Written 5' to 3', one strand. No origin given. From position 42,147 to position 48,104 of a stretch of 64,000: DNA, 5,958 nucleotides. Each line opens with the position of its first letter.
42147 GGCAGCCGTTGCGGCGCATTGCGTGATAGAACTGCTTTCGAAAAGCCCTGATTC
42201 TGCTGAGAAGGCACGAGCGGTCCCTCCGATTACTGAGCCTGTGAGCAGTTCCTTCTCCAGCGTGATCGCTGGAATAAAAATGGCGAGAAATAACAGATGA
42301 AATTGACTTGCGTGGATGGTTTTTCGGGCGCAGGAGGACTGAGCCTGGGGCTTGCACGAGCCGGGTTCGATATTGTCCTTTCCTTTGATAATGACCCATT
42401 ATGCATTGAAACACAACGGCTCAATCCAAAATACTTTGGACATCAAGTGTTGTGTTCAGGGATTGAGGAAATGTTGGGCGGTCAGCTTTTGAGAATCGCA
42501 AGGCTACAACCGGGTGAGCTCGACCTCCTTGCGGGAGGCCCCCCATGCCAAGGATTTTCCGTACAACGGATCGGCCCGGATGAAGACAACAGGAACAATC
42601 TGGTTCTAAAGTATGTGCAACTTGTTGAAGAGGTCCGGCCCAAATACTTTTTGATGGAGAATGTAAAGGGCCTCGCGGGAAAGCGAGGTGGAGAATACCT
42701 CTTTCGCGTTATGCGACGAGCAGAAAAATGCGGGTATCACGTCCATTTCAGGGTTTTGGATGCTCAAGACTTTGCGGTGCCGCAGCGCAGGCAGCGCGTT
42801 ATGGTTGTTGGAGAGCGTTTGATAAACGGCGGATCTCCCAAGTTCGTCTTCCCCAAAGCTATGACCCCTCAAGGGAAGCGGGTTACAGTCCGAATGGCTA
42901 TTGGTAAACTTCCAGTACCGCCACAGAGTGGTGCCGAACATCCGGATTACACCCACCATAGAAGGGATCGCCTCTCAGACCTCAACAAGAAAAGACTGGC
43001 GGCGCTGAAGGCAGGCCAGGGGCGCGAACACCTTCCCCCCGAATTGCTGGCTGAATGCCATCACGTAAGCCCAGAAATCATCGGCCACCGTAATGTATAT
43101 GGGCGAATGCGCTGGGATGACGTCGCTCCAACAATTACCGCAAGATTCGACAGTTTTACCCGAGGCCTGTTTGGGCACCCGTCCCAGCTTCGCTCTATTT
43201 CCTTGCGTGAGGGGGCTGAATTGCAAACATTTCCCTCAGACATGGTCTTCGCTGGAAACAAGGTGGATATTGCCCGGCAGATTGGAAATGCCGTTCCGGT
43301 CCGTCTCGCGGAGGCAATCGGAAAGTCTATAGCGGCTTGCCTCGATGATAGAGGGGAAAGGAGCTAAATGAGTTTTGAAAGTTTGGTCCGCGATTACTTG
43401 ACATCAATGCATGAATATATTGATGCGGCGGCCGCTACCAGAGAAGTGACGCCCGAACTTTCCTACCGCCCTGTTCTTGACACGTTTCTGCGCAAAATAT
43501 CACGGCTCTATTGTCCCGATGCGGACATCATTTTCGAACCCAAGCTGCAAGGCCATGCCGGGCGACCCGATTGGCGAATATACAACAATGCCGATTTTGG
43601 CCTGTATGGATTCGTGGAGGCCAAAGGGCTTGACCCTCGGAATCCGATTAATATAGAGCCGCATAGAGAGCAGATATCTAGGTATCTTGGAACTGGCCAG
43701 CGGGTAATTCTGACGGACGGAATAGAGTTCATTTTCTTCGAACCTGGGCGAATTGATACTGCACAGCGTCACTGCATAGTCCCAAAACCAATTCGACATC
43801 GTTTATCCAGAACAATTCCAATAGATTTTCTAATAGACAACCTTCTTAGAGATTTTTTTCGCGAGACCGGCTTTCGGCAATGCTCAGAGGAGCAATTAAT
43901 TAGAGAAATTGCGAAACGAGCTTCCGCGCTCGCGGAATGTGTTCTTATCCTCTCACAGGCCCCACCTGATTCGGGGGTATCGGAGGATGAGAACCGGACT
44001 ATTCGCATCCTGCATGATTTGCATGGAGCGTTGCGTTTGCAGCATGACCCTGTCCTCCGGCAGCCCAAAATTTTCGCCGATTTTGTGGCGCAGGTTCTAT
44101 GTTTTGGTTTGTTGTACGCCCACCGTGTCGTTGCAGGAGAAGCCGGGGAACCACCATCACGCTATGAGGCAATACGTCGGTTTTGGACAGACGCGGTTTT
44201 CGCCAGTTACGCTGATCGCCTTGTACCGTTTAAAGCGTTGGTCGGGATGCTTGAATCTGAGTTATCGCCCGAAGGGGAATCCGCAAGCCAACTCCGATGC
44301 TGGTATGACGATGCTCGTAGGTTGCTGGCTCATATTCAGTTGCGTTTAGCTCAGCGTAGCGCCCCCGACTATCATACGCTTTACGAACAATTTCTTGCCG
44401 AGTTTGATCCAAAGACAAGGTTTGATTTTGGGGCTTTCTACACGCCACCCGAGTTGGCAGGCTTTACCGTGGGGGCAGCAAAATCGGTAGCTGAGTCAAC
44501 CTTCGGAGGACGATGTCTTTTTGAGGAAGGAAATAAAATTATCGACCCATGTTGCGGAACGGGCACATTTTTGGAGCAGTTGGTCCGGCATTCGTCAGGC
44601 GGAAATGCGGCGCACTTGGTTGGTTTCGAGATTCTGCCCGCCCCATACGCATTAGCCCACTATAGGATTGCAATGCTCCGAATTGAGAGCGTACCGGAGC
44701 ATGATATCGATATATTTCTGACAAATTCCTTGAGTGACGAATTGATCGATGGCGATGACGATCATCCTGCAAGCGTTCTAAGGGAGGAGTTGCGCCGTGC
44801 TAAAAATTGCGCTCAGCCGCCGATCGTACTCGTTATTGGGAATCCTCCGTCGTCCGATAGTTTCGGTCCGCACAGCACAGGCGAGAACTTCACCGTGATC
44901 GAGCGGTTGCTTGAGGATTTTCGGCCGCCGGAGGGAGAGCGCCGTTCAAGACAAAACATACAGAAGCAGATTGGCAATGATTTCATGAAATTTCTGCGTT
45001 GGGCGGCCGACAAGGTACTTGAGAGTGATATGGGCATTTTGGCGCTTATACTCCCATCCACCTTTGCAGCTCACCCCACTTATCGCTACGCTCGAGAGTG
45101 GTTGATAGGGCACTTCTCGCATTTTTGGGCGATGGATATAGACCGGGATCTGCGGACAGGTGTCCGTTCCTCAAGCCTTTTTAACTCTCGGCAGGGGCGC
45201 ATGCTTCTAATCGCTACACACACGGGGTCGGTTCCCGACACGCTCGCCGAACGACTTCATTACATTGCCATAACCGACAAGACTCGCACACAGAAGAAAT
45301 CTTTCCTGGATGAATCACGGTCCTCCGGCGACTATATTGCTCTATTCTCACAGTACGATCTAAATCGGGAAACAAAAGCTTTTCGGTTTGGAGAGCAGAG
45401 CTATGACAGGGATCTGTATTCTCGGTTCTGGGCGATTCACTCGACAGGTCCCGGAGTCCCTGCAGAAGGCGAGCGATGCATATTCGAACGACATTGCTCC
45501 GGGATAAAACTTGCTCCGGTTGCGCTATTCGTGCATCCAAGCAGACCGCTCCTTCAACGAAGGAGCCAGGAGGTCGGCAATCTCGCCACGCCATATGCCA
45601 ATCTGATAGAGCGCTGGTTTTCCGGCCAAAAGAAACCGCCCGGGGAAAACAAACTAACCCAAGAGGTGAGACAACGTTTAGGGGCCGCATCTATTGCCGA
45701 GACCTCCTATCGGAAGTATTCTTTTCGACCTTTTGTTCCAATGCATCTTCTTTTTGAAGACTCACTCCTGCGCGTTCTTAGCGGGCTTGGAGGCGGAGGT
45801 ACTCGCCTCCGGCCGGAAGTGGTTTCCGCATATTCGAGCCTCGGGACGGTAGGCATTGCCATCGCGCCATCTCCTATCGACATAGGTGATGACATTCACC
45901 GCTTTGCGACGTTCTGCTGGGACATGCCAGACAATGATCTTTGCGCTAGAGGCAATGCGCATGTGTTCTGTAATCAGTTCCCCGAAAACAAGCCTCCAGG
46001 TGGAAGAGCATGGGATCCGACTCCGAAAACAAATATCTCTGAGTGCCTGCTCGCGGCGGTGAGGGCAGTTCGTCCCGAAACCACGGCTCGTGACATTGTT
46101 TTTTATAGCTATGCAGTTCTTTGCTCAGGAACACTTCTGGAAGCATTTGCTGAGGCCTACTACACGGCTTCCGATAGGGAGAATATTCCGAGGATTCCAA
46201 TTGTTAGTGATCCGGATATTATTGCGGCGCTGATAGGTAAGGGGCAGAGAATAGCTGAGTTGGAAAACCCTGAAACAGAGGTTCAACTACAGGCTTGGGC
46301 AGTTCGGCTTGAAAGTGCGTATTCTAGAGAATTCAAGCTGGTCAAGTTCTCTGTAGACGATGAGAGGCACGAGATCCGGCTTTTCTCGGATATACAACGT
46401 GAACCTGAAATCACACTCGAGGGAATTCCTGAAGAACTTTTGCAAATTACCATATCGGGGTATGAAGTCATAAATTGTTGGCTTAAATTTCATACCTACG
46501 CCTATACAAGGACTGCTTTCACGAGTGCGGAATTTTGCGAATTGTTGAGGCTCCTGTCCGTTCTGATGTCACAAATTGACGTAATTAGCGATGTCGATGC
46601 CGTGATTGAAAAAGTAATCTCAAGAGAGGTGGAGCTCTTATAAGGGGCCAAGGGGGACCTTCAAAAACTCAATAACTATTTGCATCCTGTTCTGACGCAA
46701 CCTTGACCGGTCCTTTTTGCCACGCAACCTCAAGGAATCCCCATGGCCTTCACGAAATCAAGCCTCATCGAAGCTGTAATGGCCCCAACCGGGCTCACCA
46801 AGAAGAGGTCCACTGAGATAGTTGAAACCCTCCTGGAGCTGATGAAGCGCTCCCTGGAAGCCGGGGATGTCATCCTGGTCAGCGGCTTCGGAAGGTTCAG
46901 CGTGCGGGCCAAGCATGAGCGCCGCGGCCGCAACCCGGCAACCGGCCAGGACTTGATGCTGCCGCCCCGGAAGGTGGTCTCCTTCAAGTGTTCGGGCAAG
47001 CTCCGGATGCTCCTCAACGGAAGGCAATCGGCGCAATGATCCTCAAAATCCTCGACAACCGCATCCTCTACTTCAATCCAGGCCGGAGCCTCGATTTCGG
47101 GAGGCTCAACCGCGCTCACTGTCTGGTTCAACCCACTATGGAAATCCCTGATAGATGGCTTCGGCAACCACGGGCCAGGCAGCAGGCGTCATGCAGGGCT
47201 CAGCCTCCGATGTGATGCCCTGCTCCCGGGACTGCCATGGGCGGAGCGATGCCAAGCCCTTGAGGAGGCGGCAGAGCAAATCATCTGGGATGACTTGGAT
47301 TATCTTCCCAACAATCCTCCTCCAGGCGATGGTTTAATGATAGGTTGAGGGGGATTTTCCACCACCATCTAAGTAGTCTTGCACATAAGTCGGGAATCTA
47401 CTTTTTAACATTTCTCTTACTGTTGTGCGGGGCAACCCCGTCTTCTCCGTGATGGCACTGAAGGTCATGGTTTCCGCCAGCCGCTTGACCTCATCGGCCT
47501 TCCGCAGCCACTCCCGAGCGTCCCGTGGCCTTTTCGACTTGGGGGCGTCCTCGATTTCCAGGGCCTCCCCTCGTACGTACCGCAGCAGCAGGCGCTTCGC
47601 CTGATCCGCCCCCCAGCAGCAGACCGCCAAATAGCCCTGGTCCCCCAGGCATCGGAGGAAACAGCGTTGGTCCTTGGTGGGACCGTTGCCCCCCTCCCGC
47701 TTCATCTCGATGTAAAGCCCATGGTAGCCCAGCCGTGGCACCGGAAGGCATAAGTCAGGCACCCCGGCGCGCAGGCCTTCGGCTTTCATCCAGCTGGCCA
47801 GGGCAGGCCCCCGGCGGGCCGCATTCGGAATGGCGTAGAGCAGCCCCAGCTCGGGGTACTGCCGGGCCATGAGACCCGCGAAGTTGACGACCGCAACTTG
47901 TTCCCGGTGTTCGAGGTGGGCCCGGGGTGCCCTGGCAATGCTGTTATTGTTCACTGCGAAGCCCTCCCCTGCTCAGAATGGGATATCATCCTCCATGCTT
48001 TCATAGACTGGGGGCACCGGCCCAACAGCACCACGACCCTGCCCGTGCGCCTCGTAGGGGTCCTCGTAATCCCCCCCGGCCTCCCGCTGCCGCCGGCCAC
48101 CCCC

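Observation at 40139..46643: Phage-borne R-M operon of unusual composition: RHH, Vsr, two C5-methylases and a type IIG/ISP-lineage nuclease-methylase-TRD fusion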

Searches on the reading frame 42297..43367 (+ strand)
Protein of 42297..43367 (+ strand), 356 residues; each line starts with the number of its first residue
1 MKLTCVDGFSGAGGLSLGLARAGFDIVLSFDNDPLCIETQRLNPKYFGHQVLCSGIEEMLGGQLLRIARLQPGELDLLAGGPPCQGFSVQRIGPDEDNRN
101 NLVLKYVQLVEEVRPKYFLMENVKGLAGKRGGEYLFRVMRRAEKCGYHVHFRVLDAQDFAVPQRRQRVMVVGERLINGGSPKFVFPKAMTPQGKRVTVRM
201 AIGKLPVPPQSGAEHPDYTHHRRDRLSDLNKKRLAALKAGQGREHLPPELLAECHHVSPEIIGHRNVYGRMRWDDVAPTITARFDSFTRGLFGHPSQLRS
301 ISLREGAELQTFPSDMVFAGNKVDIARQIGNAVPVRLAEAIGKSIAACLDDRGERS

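Call 3: search_protein_families(library=pfam, proteins=[window:42297-43367:+], max_evalue=0.01)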
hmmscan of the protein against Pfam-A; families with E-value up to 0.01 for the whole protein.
window:42297-43367:+ (356 aa): 1 family
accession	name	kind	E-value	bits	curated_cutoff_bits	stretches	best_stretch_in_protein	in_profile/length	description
PF00145.23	DNA_methylase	-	4.5e-60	204.2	22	1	4-345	2-322/324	C-5 cytosine-specific DNA methylase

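Call 4: search_protein_families(library=ncbifam, proteins=[window:42297-43367:+], max_evalue=0.01)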
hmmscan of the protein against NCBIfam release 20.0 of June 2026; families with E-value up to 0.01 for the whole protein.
window:42297-43367:+ (356 aa): 2 families
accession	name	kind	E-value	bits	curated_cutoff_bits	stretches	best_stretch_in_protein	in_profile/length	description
TIGR00675.1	dcm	superfamily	5.6e-51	174.1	100.65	1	6-345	2-329/329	DNA (cytosine-5-)-methyltransferase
NF007772.0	PRK10458.1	subfamily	9.4e-05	21.1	710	1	74-174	169-287/472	DNA cytosine methylase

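Call 5: search_protein_families(library=padloc, proteins=[window:42297-43367:+], max_evalue=0.01)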
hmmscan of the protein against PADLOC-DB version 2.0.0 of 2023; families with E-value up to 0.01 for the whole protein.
window:42297-43367:+ (356 aa): 63 families (the best 25 are shown)
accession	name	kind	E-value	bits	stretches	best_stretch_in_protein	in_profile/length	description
PDLC03378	MTase_II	-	1.1e-88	295.8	1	1-352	1-333/344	Type II methyltransferase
PDLC00033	DruM2|DruM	-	2e-80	268.8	1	2-351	21-366/368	DNA cytosine methylase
PDLC03234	MTase_II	-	4e-78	261.3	1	2-352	4-369/375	Type II methyltransferase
PDLC03326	MTase_II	-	4.5e-73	244.8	1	2-352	4-379/412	Type II methyltransferase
PDLC03272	MTase_II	-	2.6e-64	215.8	1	2-352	74-393/407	Type II methyltransferase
PDLC00026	DruM2|DruM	-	9.2e-61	204.2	1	2-353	4-322/336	DNA cytosine methylase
PDLC03237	MTase_II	-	6.2e-60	201.2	2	4-196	795-993/1036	Type II methyltransferase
PDLC02650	DrmMII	-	1e-47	161.1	2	1-127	7-137/435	DrmMII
PDLC03307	MTase_II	-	3.7e-47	159.4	3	5-139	3-127/382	Type II methyltransferase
PDLC02649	DrmMII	-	7.5e-46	154.9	3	72-216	113-259/422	DrmMII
PDLC03279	MTase_II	-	1.1e-45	154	1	2-349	2-353/587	Type II methyltransferase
PDLC02648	DrmMII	-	3.4e-45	152.7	2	2-174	21-226/468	DrmMII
PDLC00027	DruM2|DruM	-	1.4e-44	150.9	2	5-192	14-188/361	DNA cytosine methylase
PDLC00030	DruM2|DruM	-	1.2e-41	141.1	2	6-172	9-183/380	DNA cytosine methylase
PDLC02656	DrmMII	-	2.2e-40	136.9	2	2-207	4-234/491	DrmMII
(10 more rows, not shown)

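Call 29: search_solved_structures(query=window:42297-43367:+, max_evalue=0.00001)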
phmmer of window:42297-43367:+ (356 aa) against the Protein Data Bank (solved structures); distinct sequences matched with E-value up to 0.00001: 46.
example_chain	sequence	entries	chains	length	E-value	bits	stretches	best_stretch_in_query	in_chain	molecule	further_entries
5guv_A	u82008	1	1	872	3.3e-33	118.9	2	2-180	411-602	DNA (cytosine-5)-methyltransferase 1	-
3pt9_A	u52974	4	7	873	4.5e-33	118.5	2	2-180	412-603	DNA (cytosine-5)-methyltransferase 1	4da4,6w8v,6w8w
3pt6_A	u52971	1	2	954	6e-33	118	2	2-180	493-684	DNA (cytosine-5)-methyltransferase 1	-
5wy1_A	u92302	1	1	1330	1.1e-32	117.2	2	2-179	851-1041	DNA (cytosine-5)-methyltransferase 1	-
3av4_A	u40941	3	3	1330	1.1e-32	117.2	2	2-179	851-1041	DNA (cytosine-5)-methyltransferase 1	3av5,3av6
5gut_A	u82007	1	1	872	4.6e-32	115.1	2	2-180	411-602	DNA (cytosine-5)-methyltransferase 1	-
9v36_A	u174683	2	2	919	1e-31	114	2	2-184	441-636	DNA (cytosine-5)-methyltransferase 1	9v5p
6x9i_A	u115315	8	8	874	1.3e-31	113.6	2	2-184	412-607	DNA (cytosine-5)-methyltransferase 1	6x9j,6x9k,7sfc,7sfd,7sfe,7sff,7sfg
3pta_A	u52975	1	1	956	1.8e-31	113.2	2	2-184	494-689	DNA (cytosine-5)-methyltransferase 1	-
3swr_A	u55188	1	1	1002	2e-31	113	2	2-184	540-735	DNA (cytosine-5)-methyltransferase 1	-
4yoc_A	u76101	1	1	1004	2.1e-31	113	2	2-184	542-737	DNA (cytosine-5)-methyltransferase 1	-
7xi9_A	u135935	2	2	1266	2.7e-31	112.6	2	2-184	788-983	DNA (cytosine-5)-methyltransferase 1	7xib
8xqc_A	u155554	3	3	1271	2.7e-31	112.6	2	2-184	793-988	DNA (cytosine-5)-methyltransferase 1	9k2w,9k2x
4wxx_A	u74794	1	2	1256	3.6e-31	112.2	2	2-184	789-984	DNA (cytosine-5)-methyltransferase 1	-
9mys_A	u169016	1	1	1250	3.9e-31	112.1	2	2-184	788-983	DNA (cytosine-5)-methyltransferase 1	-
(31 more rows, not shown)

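Call 69: search_protein_families(library=phrogs, proteins=[window:42297-43367:+], max_evalue=0.001)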
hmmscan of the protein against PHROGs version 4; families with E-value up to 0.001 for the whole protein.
window:42297-43367:+ (356 aa): 6 families
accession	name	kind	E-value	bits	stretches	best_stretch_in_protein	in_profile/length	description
phrog_116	-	other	2.9e-71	241.8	1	1-350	206-494/779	DNA methyltransferase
phrog_363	-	other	1.1e-36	127.7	1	1-348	52-315/327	DNA methyltransferase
phrog_23910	-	unknown function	2.3e-26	92.7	1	263-349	7-98/99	-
phrog_36001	-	unknown function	2.7e-15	56.6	2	100-174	488-562/715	-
phrog_5999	-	other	2.9e-06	28.3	1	1-102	1-99/109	DNA methyltransferase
phrog_864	-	DNA, RNA and nucleotide metabolism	0.00055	19.5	0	68-172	689-821/1064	DNA primase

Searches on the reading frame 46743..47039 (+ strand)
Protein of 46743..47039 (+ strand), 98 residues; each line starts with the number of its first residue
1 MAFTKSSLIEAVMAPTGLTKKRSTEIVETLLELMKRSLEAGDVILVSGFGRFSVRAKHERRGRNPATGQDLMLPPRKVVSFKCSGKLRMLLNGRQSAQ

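Call 3: search_protein_families(library=pfam, proteins=[window:46743-47039:+], max_evalue=0.01)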
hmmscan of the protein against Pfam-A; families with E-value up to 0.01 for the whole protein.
window:46743-47039:+ (98 aa): 2 families
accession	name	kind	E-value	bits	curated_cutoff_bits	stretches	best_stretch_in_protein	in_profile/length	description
PF00216.26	Bac_DNA_binding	-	7.6e-26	90.6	22.4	1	4-91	2-89/90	Bacterial DNA-binding protein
PF18291.6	HU-HIG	-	0.008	16.7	26.2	1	5-60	34-88/125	HU domain fused to wHTH, Ig, or Glycine-rich motif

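Call 4: search_protein_families(library=ncbifam, proteins=[window:46743-47039:+], max_evalue=0.01)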
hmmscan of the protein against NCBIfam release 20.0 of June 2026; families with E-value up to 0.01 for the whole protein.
window:46743-47039:+ (98 aa): 6 families
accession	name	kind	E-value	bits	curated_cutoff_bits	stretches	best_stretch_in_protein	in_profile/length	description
NF001401.0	PRK00285.1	equivalog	2.6e-28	98.2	111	1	1-96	4-99/103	integration host factor subunit alpha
TIGR00987.1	himA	equivalog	1.5e-23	83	120.25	1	2-90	1-89/96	integration host factor subunit alpha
NF001222.0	PRK00199.1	equivalog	1.9e-17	63.2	115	1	4-93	2-92/95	integration host factor subunit beta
TIGR00988.1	hip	equivalog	4.5e-16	59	119.95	1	4-93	2-92/94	integration host factor subunit beta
NF007945.0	PRK10664.1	equivalog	1.3e-13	51.3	157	1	4-87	2-85/90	nucleoid-associated protein HU-beta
NF008023.0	PRK10753.1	equivalog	3.2e-11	43.4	162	1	5-86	3-83/90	nucleoid-associated protein HU-alpha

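Call 69: search_protein_families(library=phrogs, proteins=[window:46743-47039:+], max_evalue=0.001)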
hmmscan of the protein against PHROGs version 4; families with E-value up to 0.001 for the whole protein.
window:46743-47039:+ (98 aa): 2 families
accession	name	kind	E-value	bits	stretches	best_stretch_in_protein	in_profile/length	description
phrog_379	-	DNA, RNA and nucleotide metabolism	2.8e-20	73.3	1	2-94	29-121/138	DNA binding protein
phrog_38608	-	unknown function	0.00051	20.8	1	11-73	10-72/248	-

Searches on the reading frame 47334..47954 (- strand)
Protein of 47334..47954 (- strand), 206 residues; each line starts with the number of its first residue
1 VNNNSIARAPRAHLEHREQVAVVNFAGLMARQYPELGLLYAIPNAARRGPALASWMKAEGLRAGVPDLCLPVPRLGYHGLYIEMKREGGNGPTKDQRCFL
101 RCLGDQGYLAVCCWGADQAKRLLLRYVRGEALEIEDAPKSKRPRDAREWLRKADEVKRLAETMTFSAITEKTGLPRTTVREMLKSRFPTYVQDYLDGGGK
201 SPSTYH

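Call 69: search_protein_families(library=phrogs, proteins=[window:47334-47954:-], max_evalue=0.001)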
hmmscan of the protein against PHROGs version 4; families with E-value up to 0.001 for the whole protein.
window:47334-47954:- (206 aa): 4 families
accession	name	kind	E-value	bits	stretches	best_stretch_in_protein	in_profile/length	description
phrog_824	-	unknown function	5.8e-37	129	1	8-137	59-185/265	-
phrog_2363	-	unknown function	4.2e-22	79.7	1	13-131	59-178/192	-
phrog_5702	-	DNA, RNA and nucleotide metabolism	3.4e-12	47.2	1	60-126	2-66/70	Holliday junction resolvase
phrog_93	-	DNA, RNA and nucleotide metabolism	0.00024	20.9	1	62-132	380-447/613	endonuclease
